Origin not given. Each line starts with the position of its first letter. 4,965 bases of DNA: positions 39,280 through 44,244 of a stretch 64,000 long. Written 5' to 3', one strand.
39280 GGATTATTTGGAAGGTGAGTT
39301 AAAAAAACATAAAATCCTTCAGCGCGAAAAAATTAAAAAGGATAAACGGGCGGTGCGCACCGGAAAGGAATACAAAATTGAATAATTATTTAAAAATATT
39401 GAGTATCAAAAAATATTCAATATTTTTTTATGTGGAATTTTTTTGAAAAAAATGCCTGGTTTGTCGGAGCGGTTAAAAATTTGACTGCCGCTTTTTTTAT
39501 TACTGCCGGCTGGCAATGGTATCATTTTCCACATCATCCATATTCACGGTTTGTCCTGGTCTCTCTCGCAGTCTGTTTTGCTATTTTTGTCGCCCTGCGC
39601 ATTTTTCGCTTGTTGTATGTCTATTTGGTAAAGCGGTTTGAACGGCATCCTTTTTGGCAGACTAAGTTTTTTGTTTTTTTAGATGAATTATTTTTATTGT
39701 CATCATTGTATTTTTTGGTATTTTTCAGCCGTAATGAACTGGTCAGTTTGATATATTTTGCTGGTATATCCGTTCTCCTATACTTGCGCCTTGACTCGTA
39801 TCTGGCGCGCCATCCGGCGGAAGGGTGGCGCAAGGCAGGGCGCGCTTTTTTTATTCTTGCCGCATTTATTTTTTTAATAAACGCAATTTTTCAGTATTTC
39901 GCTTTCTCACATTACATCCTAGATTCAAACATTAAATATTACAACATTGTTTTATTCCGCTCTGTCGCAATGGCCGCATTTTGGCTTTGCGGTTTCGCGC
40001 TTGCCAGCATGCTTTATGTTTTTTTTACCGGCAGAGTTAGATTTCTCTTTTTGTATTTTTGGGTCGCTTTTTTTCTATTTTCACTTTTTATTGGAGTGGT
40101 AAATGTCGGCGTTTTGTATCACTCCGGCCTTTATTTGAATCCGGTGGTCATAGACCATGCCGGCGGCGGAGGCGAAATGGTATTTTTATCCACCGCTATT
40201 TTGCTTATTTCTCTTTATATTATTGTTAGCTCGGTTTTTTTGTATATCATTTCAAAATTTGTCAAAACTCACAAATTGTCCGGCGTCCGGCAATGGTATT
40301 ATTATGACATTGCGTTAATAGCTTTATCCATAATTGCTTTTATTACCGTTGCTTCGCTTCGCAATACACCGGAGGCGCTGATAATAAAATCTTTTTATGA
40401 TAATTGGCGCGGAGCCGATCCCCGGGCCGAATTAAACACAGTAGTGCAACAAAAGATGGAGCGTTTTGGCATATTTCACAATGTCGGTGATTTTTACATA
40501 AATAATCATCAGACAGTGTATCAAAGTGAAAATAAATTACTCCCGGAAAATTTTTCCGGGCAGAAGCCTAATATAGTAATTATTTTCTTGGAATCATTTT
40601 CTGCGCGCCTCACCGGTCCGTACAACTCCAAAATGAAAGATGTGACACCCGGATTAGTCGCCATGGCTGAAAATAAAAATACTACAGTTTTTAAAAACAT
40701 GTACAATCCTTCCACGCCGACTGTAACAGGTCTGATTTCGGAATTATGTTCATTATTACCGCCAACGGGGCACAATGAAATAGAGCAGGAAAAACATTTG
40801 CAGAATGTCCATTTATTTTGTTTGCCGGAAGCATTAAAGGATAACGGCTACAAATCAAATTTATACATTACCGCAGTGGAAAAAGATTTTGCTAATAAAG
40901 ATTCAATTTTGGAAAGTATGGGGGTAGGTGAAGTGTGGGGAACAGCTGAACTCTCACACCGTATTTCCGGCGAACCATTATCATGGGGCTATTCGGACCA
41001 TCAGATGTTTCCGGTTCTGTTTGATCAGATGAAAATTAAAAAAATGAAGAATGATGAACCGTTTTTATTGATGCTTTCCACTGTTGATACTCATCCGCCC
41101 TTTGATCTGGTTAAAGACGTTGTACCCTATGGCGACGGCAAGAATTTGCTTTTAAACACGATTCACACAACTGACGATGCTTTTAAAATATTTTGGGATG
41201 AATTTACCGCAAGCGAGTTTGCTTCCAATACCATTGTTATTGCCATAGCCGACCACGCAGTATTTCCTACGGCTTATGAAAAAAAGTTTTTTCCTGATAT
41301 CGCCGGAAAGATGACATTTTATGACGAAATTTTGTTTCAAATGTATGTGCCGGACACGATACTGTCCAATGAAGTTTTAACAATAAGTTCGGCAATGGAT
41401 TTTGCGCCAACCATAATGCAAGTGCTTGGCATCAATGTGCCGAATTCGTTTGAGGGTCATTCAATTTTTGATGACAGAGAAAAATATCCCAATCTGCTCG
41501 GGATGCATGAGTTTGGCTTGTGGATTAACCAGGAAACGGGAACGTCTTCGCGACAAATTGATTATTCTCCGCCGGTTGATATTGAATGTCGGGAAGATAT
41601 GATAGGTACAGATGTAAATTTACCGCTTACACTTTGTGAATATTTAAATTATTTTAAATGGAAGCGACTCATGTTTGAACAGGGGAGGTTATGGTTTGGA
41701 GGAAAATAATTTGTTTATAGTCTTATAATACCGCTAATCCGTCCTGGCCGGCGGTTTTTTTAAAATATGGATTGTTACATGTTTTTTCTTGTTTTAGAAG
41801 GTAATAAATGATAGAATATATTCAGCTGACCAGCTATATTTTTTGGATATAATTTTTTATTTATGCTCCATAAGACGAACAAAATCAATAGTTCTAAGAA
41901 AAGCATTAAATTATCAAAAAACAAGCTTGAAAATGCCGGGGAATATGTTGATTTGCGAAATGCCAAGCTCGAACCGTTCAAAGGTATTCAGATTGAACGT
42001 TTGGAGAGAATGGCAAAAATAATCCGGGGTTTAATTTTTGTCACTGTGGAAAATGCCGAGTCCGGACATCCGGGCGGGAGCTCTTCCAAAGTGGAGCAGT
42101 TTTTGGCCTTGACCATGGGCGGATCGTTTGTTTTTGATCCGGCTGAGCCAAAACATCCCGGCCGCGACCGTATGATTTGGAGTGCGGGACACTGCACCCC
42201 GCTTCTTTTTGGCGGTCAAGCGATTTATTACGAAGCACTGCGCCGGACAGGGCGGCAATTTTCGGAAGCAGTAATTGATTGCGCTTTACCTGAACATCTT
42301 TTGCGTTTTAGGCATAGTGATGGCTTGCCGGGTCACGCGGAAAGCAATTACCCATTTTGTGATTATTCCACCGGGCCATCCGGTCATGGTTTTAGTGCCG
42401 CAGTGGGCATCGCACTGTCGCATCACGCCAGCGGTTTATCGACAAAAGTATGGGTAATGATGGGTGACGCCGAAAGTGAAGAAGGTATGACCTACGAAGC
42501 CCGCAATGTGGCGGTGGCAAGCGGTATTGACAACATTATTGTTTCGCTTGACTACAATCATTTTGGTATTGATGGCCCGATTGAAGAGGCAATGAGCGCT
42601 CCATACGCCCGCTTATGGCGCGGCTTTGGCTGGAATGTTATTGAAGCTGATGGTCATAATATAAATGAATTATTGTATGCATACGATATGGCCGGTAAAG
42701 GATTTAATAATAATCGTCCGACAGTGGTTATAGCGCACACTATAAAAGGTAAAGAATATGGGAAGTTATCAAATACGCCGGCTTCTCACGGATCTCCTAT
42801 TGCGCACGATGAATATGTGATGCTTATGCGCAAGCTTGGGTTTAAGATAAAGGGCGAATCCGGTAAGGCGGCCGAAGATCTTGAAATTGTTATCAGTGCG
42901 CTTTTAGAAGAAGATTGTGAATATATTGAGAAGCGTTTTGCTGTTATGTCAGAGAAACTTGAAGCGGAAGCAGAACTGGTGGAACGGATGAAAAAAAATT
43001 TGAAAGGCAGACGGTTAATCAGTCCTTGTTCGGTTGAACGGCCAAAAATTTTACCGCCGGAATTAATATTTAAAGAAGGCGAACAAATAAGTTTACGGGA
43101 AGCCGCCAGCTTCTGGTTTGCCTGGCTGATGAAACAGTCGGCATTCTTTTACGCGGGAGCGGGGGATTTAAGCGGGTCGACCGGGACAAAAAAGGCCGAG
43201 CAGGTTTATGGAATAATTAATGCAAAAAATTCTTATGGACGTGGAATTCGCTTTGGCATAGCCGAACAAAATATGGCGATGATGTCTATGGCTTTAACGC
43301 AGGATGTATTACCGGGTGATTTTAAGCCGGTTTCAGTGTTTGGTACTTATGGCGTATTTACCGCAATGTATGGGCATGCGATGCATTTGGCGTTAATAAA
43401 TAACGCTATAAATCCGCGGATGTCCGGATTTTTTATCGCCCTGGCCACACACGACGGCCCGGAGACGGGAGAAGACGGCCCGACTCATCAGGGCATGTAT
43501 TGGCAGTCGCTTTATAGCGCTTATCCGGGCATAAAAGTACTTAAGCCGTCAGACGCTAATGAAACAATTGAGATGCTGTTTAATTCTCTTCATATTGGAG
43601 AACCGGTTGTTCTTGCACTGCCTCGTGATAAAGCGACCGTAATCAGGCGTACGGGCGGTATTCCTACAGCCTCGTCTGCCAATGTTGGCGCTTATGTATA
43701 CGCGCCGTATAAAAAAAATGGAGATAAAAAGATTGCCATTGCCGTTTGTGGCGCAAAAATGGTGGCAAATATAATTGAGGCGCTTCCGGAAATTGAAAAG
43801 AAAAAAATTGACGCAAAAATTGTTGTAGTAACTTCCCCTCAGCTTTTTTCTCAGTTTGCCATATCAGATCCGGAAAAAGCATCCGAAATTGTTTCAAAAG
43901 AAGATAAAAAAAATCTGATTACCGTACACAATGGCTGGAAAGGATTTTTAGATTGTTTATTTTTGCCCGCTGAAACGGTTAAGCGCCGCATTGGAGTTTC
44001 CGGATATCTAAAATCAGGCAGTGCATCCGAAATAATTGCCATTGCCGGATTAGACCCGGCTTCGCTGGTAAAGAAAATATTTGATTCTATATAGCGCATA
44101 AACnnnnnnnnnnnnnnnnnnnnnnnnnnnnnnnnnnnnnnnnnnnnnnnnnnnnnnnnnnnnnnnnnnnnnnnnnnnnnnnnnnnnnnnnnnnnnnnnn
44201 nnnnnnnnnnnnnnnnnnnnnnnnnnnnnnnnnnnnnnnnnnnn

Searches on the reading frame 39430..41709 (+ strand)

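Call 8: search_protein_families(library=pfam, proteins=[window:39430-41709:+], max_evalue=0.01)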
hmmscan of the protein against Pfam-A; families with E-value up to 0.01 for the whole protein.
window:39430-41709:+ (759 aa): 1 family
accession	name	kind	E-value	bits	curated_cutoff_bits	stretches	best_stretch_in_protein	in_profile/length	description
PF00884.28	Sulfatase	-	1.3e-24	87.5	25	1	380-668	1-301/301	Sulfatase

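Call 22: search_protein_families(library=ncbifam, proteins=[window:39430-41709:+], max_evalue=0.01)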
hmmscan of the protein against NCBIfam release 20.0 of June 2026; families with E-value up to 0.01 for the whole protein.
window:39430-41709:+ (759 aa): 3 families
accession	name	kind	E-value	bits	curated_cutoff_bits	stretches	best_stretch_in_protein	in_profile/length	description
NF009027.0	PRK12363.1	equivalog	3.8e-19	68.8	572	1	377-683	154-459/703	phosphoglycerol transferase I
NF003000.0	PRK03776.1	equivalog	1.6e-18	66.1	574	1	373-617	155-404/763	phosphatidylglycerol--membrane-oligosaccharide glycerophosphotransferase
NF010322.0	PRK13759.1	equivalog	0.00022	19.8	481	0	377-476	4-99/486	arylsulfatase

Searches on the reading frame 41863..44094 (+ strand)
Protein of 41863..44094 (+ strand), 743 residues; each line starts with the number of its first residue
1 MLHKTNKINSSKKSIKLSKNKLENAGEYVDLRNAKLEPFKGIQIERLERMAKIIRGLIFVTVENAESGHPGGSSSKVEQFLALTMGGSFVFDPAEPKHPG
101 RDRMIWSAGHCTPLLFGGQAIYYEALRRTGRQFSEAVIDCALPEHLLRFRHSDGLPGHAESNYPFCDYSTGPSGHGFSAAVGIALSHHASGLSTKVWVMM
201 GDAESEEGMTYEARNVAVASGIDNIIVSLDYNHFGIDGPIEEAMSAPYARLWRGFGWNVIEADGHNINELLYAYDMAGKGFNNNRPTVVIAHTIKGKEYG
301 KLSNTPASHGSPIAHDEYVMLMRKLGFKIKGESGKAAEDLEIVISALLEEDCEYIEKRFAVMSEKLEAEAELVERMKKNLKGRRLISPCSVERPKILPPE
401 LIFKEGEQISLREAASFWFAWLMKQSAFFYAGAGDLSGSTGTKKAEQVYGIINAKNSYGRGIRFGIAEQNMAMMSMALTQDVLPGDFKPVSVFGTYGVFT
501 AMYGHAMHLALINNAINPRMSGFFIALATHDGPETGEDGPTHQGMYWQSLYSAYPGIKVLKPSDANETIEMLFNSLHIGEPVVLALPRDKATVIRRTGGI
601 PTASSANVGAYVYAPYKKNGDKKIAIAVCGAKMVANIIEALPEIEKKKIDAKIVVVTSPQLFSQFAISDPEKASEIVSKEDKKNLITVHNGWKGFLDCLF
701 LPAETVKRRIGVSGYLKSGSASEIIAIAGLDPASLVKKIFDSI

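Call 8: search_protein_families(library=pfam, proteins=[window:41863-44094:+], max_evalue=0.01)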
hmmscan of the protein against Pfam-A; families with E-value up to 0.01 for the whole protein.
window:41863-44094:+ (743 aa): 5 families
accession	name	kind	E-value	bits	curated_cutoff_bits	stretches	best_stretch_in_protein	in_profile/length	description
PF00456.26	Transketolase_N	-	2.5e-35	122.5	22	1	49-349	4-298/334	Transketolase, thiamine diphosphate binding domain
PF02779.29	Transket_pyr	-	1.7e-18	67.4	27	1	408-590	2-171/174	Transketolase, pyrimidine binding domain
PF13292.11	DXP_synthase_N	-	5.8e-11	42.6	21.2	1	38-240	9-179/274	1-deoxy-D-xylulose-5-phosphate synthase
PF00676.26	E1_dh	-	3.6e-05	23.3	22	1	171-280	101-210/300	Dehydrogenase E1 component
PF22613.1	Transketolase_C_1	-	0.0041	17.8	27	1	609-729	1-111/113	Transketolase-like TK C-terminal domain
